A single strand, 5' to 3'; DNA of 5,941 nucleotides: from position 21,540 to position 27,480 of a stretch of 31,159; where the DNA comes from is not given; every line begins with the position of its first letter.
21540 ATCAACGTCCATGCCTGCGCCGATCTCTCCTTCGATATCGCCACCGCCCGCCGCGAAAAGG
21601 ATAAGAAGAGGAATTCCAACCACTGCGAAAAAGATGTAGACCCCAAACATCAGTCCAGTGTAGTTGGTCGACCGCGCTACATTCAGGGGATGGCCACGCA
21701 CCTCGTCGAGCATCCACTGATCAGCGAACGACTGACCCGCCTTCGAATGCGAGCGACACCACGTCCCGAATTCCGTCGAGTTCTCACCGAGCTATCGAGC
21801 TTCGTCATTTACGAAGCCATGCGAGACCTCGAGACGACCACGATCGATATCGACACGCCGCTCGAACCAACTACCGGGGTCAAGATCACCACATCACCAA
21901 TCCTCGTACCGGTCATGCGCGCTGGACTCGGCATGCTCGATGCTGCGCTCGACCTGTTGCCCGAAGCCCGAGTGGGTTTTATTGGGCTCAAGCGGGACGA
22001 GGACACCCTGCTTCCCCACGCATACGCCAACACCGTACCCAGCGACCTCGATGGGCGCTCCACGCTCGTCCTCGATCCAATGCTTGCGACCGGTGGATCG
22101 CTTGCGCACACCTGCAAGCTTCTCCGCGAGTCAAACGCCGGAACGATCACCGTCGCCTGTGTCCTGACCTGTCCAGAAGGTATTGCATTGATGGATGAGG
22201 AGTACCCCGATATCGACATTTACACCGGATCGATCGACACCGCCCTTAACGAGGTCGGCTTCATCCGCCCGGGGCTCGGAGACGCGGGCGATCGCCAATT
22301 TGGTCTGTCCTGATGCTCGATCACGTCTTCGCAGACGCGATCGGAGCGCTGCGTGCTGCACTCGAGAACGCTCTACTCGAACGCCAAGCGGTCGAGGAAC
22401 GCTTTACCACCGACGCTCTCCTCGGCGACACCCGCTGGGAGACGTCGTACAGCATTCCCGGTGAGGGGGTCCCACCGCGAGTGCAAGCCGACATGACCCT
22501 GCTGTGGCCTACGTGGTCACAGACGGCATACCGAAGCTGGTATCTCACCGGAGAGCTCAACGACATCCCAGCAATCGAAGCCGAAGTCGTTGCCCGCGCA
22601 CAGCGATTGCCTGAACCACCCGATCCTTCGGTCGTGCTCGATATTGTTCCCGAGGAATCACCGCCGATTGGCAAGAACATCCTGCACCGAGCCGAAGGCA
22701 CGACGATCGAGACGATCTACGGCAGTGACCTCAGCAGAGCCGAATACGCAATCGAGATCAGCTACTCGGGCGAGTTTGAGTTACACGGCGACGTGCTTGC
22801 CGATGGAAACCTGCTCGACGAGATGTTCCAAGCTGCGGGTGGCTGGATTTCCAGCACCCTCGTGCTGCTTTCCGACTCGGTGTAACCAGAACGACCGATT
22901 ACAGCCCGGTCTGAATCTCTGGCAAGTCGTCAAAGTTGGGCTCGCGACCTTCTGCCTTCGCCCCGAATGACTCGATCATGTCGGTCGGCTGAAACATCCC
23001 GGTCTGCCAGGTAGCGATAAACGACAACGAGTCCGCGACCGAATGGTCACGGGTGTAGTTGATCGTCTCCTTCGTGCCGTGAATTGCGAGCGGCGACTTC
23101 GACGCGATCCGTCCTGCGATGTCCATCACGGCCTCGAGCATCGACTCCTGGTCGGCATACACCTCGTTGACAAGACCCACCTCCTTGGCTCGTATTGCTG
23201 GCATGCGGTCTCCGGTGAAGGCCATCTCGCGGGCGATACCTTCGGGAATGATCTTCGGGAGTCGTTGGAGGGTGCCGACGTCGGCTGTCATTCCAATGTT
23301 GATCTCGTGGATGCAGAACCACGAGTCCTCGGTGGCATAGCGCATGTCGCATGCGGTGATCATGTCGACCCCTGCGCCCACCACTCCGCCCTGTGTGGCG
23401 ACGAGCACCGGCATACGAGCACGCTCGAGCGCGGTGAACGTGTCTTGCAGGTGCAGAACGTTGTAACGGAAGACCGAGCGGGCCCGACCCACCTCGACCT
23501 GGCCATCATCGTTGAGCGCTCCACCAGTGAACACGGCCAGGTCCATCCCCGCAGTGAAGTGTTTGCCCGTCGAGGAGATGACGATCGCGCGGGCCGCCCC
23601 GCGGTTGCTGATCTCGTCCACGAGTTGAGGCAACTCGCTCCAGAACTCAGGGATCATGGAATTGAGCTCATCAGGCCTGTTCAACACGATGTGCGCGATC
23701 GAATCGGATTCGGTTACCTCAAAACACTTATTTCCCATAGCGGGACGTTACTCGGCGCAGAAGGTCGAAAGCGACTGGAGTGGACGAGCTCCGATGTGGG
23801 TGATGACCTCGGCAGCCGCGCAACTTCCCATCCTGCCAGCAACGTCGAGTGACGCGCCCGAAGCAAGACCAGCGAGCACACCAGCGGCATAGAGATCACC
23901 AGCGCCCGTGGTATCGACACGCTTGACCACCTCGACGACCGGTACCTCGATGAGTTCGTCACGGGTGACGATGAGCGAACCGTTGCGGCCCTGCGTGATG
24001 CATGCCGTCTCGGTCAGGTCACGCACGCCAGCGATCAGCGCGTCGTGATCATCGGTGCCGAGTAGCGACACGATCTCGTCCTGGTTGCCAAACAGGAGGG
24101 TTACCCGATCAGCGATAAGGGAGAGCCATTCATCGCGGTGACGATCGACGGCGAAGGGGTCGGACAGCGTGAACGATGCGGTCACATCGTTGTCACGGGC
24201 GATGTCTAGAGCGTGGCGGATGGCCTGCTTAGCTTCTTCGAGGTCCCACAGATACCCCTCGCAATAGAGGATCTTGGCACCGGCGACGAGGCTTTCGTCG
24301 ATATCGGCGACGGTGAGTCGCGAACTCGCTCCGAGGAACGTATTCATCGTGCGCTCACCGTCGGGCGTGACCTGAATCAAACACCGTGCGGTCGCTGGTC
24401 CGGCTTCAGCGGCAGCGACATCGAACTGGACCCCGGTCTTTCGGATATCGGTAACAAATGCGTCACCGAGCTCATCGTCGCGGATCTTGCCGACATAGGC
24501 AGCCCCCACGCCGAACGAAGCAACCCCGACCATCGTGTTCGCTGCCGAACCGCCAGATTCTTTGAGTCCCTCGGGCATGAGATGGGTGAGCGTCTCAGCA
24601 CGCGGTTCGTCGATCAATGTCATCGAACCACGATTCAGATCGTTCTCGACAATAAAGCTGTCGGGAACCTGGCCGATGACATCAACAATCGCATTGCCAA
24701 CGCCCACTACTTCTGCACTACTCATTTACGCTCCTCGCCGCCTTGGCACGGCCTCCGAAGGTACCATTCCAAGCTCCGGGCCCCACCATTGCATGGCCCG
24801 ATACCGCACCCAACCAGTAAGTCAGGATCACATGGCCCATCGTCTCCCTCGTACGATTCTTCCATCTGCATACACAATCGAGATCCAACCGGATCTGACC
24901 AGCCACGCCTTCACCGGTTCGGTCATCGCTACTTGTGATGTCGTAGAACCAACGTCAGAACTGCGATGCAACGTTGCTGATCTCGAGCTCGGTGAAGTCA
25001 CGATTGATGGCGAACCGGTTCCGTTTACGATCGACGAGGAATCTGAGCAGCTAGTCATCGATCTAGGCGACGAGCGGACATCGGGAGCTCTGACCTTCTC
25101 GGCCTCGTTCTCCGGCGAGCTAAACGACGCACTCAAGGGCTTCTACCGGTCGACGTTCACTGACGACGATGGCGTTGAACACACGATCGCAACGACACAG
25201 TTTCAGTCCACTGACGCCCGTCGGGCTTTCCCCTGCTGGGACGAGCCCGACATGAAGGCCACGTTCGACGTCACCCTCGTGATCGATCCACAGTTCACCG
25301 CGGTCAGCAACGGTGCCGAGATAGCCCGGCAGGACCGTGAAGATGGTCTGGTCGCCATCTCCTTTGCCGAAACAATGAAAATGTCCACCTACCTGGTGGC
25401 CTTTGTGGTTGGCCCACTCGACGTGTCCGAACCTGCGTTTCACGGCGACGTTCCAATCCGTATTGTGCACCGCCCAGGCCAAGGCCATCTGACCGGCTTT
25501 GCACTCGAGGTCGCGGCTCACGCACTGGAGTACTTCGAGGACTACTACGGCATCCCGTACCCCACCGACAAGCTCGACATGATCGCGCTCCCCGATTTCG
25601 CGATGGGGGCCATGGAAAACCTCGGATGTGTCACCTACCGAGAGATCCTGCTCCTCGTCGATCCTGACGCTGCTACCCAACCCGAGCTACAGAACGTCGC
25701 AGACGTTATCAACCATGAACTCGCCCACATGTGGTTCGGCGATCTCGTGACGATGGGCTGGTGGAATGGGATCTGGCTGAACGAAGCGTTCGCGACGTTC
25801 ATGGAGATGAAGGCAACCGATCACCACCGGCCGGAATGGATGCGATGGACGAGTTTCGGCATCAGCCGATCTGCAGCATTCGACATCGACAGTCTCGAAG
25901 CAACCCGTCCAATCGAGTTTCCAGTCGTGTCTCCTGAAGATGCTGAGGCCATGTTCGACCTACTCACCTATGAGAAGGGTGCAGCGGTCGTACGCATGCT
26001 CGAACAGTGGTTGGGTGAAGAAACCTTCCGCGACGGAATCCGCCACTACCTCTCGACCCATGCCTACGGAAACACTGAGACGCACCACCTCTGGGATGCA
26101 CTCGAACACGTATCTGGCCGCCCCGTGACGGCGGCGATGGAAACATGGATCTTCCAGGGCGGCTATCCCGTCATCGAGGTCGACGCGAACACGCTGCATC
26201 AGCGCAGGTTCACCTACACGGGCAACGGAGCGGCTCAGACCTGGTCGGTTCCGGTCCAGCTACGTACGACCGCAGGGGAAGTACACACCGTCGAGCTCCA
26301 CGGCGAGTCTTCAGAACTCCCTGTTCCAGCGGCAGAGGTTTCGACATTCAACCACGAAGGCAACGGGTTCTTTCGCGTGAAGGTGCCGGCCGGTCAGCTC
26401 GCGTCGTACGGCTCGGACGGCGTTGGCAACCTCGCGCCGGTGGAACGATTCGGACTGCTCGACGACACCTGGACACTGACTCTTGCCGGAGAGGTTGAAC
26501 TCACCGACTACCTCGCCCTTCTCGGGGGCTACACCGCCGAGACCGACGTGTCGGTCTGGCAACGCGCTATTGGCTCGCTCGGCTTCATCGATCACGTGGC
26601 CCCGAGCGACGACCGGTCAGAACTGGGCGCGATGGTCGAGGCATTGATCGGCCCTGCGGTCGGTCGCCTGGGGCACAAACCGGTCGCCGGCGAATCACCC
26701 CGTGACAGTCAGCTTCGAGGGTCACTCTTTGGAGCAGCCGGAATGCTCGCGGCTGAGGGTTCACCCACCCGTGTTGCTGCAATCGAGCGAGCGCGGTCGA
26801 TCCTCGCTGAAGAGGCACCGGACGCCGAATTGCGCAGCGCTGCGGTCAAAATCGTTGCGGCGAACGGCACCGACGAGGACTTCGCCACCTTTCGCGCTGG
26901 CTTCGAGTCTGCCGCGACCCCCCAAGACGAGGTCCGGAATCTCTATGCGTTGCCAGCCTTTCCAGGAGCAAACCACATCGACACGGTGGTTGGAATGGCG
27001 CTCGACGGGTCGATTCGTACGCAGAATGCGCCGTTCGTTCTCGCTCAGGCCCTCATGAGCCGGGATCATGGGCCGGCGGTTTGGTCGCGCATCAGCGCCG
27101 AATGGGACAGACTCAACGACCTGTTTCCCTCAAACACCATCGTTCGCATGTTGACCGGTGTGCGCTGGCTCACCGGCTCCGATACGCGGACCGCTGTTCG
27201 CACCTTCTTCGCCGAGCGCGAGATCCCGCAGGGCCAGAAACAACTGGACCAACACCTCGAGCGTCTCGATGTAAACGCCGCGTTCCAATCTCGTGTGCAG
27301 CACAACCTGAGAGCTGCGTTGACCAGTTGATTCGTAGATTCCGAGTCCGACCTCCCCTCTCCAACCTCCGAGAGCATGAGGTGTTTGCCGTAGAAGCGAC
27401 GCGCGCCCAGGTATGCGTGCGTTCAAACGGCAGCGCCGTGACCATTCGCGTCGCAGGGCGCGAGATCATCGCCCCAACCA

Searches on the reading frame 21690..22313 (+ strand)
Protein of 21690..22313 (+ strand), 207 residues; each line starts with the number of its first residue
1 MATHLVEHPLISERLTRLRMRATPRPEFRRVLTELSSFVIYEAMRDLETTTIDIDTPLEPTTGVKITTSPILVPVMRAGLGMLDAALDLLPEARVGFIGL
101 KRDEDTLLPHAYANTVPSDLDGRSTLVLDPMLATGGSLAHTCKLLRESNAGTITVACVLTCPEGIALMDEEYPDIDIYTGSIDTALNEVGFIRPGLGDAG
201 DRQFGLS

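Call 14: search_protein_families(library=pfam, proteins=[window:21690-22313:+], max_evalue=0.00001)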
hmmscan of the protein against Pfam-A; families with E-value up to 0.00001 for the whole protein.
window:21690-22313:+ (207 aa): 2 families
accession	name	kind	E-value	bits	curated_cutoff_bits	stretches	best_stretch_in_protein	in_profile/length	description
PF14681.12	UPRTase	-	6.7e-62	209.1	27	1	6-205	2-205/206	Uracil phosphoribosyltransferase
PF00156.33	Pribosyltran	-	8.1e-10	38.7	26.3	1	69-168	30-133/158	Phosphoribosyl transferase domain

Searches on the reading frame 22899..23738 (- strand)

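Call 14: search_protein_families(library=pfam, proteins=[window:22899-23738:-], max_evalue=0.00001)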
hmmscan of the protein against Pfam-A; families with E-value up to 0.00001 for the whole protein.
window:22899-23738:- (279 aa): 2 families
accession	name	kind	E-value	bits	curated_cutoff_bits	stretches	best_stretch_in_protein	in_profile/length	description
PF00378.25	ECH_1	-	3.3e-40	138.5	27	1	10-271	2-250/251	Enoyl-CoA hydratase/isomerase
PF16113.10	ECH_2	-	2.5e-25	90.2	27.2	1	15-197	2-175/335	Enoyl-CoA hydratase/isomerase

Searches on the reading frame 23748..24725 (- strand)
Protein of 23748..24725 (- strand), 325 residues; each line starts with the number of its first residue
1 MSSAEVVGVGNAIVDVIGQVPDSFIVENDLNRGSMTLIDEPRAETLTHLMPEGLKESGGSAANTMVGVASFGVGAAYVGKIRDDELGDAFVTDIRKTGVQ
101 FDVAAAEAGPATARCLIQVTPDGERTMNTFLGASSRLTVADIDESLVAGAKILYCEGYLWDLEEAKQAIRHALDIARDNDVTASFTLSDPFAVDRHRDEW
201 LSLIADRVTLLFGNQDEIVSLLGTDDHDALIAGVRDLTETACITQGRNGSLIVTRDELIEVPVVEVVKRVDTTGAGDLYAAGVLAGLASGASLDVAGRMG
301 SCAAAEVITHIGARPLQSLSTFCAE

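Call 14: search_protein_families(library=pfam, proteins=[window:23748-24725:-], max_evalue=0.00001)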
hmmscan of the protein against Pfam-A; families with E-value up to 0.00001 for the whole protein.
window:23748-24725:- (325 aa): 1 family
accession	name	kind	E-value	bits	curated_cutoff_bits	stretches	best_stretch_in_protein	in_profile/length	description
PF00294.29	PfkB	-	2.9e-47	161.9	25.8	1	47-314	25-296/302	pfkB family carbohydrate kinase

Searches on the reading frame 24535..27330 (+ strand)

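Call 14: search_protein_families(library=pfam, proteins=[window:24535-27330:+], max_evalue=0.00001)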
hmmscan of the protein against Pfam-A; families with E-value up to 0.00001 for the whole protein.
window:24535-27330:+ (931 aa): 3 families
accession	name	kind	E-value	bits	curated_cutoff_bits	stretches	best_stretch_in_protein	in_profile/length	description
PF01433.26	Peptidase_M1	-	3.2e-77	259.4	27.7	1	322-538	1-218/218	Peptidase family M1 domain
PF17900.6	Peptidase_M1_N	-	3.5e-49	167.9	25.8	1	110-287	2-186/186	Peptidase M1 N-terminal domain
PF11838.14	ERAP1_C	-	4.4e-46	158.2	38.2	1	605-911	4-316/318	ERAP1-like C-terminal domain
